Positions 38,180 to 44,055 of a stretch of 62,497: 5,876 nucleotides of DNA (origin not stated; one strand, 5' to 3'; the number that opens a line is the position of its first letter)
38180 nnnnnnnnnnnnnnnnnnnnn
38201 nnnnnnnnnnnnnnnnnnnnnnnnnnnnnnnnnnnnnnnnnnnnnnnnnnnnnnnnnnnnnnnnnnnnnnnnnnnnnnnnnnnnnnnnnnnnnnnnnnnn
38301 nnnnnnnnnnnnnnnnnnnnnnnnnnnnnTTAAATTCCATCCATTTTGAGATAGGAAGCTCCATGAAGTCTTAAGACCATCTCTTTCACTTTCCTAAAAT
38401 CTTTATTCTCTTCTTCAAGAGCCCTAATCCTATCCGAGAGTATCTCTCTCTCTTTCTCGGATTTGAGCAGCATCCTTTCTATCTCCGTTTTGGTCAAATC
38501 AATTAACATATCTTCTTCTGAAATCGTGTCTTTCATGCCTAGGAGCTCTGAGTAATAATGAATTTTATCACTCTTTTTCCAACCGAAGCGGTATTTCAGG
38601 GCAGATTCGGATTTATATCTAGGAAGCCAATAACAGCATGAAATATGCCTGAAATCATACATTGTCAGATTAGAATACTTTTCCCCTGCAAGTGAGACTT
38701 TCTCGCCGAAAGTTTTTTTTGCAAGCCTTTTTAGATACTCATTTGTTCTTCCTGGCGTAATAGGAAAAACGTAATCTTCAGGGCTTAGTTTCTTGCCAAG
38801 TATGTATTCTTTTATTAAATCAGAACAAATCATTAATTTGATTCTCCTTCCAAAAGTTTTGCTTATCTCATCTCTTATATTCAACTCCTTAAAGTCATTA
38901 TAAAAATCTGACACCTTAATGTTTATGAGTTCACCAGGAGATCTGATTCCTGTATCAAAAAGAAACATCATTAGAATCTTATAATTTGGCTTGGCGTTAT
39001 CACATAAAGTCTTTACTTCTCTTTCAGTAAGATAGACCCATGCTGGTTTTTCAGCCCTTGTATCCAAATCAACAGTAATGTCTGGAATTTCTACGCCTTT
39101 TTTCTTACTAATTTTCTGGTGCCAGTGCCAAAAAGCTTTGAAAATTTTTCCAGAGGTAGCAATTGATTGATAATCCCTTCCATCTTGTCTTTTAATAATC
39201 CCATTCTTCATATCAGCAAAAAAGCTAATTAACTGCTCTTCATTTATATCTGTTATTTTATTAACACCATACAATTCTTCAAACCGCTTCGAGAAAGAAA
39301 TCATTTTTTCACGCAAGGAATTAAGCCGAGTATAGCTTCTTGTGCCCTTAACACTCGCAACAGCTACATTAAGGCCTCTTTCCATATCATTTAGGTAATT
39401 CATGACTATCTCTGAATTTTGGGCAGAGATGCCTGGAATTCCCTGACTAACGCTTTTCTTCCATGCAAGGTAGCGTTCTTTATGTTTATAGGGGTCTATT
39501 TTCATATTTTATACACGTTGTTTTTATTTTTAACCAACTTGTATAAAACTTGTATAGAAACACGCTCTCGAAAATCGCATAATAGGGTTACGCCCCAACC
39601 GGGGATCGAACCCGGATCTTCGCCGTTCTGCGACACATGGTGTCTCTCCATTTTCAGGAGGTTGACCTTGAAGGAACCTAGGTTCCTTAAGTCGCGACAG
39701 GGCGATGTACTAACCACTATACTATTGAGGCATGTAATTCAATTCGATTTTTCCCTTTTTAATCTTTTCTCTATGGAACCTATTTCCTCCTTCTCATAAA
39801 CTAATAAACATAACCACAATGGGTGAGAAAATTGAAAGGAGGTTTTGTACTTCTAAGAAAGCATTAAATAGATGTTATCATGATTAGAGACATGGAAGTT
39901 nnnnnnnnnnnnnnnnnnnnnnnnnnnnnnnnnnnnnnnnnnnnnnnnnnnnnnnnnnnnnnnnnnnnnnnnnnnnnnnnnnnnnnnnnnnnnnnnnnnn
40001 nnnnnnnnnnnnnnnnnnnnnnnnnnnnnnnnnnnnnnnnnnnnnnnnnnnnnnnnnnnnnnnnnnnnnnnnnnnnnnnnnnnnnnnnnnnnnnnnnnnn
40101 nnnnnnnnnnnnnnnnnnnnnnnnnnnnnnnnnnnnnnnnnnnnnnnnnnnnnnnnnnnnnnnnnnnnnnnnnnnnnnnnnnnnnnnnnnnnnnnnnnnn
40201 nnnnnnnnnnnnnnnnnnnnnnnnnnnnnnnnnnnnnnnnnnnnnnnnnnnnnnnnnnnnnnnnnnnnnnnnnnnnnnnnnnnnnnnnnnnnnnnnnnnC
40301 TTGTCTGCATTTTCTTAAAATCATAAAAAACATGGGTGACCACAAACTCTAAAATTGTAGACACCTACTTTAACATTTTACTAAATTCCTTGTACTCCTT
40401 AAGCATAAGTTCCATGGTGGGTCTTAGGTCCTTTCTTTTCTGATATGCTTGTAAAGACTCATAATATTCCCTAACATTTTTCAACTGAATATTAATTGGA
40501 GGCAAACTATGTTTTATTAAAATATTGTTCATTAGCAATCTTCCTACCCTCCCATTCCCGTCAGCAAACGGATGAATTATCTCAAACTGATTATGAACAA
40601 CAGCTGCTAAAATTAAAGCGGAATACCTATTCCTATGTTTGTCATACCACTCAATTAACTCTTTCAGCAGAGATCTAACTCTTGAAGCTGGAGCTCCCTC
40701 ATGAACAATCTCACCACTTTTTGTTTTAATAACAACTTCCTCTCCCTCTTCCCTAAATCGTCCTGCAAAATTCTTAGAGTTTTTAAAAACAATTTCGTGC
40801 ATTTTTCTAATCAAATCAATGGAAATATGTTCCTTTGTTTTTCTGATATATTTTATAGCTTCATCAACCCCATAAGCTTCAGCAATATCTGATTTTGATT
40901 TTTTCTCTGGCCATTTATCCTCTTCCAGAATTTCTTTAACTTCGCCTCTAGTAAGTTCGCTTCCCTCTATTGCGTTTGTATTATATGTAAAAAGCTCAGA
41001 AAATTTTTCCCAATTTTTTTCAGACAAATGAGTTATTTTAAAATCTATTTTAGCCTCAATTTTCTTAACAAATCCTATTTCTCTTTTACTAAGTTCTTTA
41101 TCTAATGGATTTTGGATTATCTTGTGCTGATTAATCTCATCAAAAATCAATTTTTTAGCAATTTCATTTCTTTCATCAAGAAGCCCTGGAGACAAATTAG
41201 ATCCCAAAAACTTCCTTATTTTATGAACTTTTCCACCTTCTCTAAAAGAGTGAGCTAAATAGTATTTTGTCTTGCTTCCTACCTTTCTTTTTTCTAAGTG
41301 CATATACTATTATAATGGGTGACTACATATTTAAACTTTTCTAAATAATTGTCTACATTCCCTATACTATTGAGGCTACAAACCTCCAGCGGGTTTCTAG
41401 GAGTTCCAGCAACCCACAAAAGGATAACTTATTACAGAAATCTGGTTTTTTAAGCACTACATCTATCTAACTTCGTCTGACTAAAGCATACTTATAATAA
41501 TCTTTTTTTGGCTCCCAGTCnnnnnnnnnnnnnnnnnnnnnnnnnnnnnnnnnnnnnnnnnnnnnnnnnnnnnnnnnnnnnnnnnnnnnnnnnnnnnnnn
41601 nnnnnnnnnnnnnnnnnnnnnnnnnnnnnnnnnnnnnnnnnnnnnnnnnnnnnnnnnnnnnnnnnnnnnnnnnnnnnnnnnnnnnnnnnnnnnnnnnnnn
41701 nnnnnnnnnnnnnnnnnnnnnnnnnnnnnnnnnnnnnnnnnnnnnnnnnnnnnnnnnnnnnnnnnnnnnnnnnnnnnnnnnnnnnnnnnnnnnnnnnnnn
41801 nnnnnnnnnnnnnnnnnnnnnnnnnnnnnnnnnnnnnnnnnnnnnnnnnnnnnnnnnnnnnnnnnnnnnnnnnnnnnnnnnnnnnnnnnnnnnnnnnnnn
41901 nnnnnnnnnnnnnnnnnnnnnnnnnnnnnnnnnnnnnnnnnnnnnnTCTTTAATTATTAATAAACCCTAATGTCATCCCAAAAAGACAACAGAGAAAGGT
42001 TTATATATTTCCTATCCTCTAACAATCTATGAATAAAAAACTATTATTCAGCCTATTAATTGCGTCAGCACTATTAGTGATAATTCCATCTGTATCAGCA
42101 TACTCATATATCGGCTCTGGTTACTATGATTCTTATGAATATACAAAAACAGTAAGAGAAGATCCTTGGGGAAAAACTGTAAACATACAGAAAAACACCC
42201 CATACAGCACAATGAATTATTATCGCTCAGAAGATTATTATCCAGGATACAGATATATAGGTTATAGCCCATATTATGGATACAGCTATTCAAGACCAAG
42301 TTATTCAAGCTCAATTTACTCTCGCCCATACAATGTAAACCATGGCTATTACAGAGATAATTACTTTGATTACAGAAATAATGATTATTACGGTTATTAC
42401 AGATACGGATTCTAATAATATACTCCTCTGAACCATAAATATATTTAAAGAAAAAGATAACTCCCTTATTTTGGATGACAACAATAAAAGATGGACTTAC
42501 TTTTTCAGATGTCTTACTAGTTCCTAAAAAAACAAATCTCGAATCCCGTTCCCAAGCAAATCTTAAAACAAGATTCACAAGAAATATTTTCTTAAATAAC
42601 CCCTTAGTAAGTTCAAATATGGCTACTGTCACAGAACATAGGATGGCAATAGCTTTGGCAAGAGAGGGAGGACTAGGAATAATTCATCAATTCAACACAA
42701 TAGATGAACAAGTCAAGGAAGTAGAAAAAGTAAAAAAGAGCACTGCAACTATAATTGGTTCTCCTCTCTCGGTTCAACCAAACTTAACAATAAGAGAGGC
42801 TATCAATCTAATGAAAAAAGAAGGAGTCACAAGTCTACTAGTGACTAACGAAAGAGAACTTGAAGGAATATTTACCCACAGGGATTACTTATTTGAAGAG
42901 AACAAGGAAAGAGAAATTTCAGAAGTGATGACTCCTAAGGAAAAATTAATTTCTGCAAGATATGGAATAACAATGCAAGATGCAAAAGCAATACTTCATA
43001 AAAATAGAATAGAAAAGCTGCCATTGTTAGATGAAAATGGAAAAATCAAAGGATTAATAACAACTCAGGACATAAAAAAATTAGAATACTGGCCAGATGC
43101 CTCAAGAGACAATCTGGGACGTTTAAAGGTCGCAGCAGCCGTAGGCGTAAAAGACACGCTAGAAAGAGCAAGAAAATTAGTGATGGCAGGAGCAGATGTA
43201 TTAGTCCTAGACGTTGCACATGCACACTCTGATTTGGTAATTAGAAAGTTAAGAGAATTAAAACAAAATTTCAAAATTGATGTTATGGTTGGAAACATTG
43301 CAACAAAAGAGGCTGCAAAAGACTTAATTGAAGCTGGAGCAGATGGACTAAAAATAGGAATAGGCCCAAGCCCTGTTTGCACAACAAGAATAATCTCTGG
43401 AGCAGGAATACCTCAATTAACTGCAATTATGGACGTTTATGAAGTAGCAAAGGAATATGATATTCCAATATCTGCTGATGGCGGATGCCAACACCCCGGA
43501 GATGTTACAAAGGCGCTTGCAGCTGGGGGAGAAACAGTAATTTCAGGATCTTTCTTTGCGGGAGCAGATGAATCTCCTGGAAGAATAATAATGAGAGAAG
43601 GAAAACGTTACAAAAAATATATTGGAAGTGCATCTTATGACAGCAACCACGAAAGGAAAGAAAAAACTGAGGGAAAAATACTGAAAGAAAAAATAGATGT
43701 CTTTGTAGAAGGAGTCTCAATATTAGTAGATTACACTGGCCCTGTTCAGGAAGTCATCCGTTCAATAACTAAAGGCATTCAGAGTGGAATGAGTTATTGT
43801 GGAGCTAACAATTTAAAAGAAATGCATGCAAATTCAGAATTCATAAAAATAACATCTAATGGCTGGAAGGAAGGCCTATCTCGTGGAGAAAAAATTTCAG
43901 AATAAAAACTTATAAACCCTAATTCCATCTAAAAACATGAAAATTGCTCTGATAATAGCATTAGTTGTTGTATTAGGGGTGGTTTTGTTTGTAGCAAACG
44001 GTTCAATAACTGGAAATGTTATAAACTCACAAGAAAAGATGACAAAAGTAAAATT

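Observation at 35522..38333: SPARTA-type TIR-APAZ + short pAgo pair in a DPANN-like archaeal island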

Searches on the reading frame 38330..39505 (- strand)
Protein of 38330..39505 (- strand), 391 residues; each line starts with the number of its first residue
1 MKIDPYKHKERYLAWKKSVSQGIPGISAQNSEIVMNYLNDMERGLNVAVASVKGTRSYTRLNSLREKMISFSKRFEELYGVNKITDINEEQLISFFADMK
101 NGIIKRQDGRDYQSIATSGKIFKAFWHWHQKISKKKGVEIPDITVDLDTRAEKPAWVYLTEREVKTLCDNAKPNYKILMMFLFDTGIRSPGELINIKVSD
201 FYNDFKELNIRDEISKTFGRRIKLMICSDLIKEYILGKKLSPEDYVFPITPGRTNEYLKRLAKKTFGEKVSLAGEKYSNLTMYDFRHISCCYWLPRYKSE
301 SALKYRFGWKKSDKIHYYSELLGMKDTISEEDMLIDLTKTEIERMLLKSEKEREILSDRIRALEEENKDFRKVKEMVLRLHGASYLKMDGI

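Call 3: search_protein_families(library=pfam, proteins=[window:38330-39505:-], max_evalue=0.01)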
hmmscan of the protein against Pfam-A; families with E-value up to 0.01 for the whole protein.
window:38330-39505:- (391 aa): 1 family
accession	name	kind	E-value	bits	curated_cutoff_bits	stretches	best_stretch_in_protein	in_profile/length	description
PF00589.27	Phage_integrase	-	4.4e-09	36.8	27.1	1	158-319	2-166/172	Phage integrase family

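Call 4: search_protein_families(library=padloc, proteins=[window:38330-39505:-], max_evalue=0.01)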
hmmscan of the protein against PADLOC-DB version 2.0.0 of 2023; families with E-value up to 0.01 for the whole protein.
window:38330-39505:- (391 aa): 0 families

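Call 5: search_protein_families(library=ncbifam, proteins=[window:38330-39505:-], max_evalue=0.01)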
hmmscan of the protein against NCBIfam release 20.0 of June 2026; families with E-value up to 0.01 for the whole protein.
window:38330-39505:- (391 aa): 2 families
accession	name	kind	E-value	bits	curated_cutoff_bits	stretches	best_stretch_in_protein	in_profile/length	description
NF040815.2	recomb_XerA_Arch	equivalog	2.7e-10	40.3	220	1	73-264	25-206/263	site-specific tyrosine recombinase/integron integrase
TIGR02249.1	integrase_gron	subfamily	0.0048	16.3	265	1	147-217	90-157/315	integron integrase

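Call 42: find_related_loci(query=window:38330-39505:-, collection=viral_contigs, flank=8000)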
Query window:38330-39505:- (391 aa) in viral_contigs; peptide patterns used: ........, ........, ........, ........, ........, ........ (x = any residue, [..] = any of these).
3 stretches matched a pattern, but none encodes a relative of the query by tblastn (E <= 1e-3).

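Call 79: search_protein_families(library=phrogs, proteins=[window:38330-39505:-], max_evalue=0.001)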
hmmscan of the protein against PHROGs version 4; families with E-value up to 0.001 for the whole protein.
window:38330-39505:- (391 aa): 2 families
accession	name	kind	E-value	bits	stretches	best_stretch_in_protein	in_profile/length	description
phrog_1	-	integration and excision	7.1e-16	59.6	1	68-322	191-436/611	integrase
phrog_216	-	integration and excision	4.9e-14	53.1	1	158-337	55-238/301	integrase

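Call 80: search_solved_structures(query=window:38330-39505:-, max_evalue=0.01, show_alignments=1)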
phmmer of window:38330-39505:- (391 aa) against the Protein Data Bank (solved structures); distinct sequences matched with E-value up to 0.01: 1.
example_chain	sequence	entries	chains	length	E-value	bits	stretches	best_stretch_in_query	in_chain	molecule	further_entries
5hxy_A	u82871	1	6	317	0.0069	18.4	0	151-225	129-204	Tyrosine recombinase XerA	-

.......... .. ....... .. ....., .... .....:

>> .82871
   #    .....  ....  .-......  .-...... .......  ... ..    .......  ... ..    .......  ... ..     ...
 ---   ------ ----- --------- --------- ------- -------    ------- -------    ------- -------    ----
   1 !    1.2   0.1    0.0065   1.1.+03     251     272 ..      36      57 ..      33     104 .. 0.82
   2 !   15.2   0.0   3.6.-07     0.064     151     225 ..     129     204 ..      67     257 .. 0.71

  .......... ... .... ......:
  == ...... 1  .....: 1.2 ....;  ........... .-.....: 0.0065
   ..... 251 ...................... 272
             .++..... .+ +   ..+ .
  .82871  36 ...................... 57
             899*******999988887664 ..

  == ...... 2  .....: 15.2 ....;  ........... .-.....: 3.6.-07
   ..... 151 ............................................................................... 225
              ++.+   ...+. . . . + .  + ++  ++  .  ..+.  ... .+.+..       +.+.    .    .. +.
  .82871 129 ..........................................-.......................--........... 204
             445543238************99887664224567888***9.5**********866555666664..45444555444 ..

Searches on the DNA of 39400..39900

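Call 10: search_rna_families(source=window, start=39400, end=39900, threshold=evalue, max_evalue=0.01, show_alignments=1)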
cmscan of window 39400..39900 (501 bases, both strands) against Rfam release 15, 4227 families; matches with E-value up to 0.01: 1.
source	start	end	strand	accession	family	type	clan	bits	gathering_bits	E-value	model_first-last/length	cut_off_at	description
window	39591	39731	-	RF00005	tRNA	Gene; tRNA;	CL00001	52.2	29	2e-10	1-71/71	no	tRNA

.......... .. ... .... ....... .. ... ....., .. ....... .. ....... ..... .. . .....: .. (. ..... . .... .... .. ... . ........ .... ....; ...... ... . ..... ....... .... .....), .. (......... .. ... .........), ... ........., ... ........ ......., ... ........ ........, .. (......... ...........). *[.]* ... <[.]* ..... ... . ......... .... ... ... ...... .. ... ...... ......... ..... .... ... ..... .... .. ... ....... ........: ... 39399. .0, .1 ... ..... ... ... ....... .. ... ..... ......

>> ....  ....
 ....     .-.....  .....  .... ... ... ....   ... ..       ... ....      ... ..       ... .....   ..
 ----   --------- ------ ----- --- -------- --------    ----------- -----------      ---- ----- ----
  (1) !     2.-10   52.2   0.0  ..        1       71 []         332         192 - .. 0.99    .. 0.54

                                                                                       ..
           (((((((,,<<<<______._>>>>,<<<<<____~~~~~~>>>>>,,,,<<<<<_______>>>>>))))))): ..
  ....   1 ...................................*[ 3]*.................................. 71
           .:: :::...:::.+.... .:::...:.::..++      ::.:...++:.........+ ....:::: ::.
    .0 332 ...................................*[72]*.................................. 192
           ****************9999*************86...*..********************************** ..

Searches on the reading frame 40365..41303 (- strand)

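Call 3: search_protein_families(library=pfam, proteins=[window:40365-41303:-], max_evalue=0.01)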
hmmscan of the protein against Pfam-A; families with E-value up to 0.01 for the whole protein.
window:40365-41303:- (312 aa): 1 family
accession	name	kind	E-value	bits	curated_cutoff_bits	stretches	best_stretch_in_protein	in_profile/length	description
PF02661.23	Fic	-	1.2e-20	74.6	24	1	160-262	2-93/93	Fic/DOC family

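Call 4: search_protein_families(library=padloc, proteins=[window:40365-41303:-], max_evalue=0.01)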
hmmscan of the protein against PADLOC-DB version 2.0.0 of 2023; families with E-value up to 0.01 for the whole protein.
window:40365-41303:- (312 aa): 9 families
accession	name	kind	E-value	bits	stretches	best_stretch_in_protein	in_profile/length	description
PDLC03963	SoFic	-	1.2e-35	121.5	1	109-306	64-262/361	-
PDLC04836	PDC-S04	-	2.2e-35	120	1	92-311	16-234/244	-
PDLC04837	PDC-S04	-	7.3e-30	102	1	97-307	21-226/234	-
PDLC04840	PDC-S04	-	1.5e-22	78.5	1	106-287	16-199/227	-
PDLC04966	PDC-S24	-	1.3e-18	65.2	1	152-289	225-370/497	-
PDLC04839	PDC-S04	-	3.1e-17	60.9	1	117-300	13-198/205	-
PDLC04838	PDC-S04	-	1.2e-09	36.3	1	141-300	42-198/209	-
PDLC04842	PDC-S04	-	1.1e-05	23.3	1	124-284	11-152/202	-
PDLC04841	PDC-S04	-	2.9e-05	21.8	1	154-286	134-252/292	-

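Call 5: search_protein_families(library=ncbifam, proteins=[window:40365-41303:-], max_evalue=0.01)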
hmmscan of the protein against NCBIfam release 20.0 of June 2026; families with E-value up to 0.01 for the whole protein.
window:40365-41303:- (312 aa): 5 families
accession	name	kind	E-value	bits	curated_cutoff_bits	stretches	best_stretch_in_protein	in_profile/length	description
NF046030.1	ProtAdlyltaseSoFic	equivalog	6.1e-14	51.7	550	1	183-308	132-263/361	protein adenylyltransferase Fic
TIGR02613.1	mob_myst_B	hypoth_equivalog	4.5e-13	49.5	124.4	1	139-277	24-156/186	mobile mystery protein B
NF041381.1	XopAC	subfamily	1.1e-08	34.3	450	1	160-272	304-420/451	XopAC/AvrAC family type III secretion system effector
NF046029.1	ProtAdlyltaseNmFic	equivalog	8.3e-06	25.6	230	1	159-285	26-138/177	protein adenylyltransferase Fic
NF043028.1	T4SS_AnkX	equivalog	0.00012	20.3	1400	1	238-283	219-265/938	Dot/Icm T4SS effector AnkN/AnkX/LegA8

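Call 79: search_protein_families(library=phrogs, proteins=[window:40365-41303:-], max_evalue=0.001)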
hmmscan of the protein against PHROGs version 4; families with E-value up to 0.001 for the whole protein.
window:40365-41303:- (312 aa): 6 families
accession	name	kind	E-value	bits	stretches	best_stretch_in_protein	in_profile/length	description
phrog_11900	-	unknown function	5e-38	131.9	1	99-303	11-216/230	-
phrog_5978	-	unknown function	5.3e-37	128.8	1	95-306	46-269/364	-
phrog_13548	-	unknown function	2.3e-13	50.9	1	103-302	66-267/379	-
phrog_23170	-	unknown function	1.4e-10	42.2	1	149-286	31-171/191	-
phrog_12747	-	unknown function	1.6e-06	28.9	1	136-267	29-161/211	-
phrog_10690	-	unknown function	8.4e-06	26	1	150-260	187-296/346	-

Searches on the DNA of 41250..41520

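Call 39: search_rna_families(source=window, start=41250, end=41520, threshold=evalue, max_evalue=10, show_alignments=2)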
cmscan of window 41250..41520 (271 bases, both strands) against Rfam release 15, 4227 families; matches with E-value up to 10: 1.
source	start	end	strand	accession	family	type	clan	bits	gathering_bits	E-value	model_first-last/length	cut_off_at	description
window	41308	41386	-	RF03095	RAGATH-17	Gene; sRNA;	-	24.1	102.3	0.47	1-96/96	no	RAGATH-17 RNA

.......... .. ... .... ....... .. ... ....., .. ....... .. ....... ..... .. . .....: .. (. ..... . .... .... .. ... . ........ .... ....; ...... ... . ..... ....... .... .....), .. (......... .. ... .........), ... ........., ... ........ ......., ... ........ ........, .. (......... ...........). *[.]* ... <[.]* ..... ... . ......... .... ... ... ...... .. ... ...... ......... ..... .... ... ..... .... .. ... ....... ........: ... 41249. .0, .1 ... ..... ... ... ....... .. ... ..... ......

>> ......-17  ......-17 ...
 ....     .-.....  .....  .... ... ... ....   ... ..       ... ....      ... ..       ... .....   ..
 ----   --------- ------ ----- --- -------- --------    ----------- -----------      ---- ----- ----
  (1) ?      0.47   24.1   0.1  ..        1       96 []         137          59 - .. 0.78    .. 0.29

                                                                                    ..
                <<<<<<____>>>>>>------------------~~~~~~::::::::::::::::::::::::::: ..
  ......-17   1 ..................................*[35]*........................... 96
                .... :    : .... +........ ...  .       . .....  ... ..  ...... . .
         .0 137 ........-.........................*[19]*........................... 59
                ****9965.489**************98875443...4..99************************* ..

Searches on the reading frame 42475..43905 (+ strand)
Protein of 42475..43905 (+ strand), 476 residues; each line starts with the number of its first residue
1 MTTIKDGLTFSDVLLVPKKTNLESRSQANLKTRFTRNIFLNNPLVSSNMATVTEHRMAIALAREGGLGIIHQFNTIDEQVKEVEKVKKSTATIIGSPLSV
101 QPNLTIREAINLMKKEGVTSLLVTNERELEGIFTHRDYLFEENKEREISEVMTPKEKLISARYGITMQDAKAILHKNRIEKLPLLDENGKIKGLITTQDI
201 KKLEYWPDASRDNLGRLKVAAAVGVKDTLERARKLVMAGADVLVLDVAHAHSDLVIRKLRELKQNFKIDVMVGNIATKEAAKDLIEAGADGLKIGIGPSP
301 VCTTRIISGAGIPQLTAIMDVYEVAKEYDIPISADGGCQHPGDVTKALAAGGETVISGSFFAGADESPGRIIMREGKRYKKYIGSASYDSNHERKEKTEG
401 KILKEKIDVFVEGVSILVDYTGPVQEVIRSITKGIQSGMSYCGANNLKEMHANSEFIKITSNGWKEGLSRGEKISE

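Call 31: find_related_loci(query=window:42475-43905:+, collection=metagenome_contigs, flank=10000)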
Query window:42475-43905:+ (476 aa) in metagenome_contigs; peptide patterns used: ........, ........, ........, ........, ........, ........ (x = any residue, [..] = any of these).
120 stretches matched a pattern; 51 encode a relative of the query (tblastn E <= 1e-3); 51 distinct loci.
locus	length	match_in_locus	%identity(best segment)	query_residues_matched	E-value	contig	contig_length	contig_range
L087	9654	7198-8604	70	7-476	0e+0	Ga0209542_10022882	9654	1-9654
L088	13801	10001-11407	70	7-476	0e+0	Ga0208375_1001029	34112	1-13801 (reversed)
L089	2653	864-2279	67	4-476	0e+0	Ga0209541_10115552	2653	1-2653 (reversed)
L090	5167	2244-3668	68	1-476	0e+0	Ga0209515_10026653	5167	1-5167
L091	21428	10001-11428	67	1-476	0e+0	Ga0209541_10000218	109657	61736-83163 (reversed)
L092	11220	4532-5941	70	7-476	0e+0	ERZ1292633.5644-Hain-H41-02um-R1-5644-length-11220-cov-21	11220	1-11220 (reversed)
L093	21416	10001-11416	65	4-476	0e+0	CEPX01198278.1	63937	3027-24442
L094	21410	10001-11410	68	7-476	0e+0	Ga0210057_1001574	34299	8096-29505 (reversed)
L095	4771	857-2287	65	1-476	0e+0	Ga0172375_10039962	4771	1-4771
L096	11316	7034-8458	68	1-475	0e+0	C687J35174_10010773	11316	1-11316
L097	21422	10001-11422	64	2-476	0e+0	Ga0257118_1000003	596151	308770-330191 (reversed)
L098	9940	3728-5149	63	2-476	0e+0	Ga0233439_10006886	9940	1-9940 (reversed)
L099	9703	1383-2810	66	1-476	0e+0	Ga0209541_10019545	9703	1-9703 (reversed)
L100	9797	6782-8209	66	1-476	0e+0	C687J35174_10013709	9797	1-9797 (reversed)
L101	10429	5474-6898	63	1-476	0e+0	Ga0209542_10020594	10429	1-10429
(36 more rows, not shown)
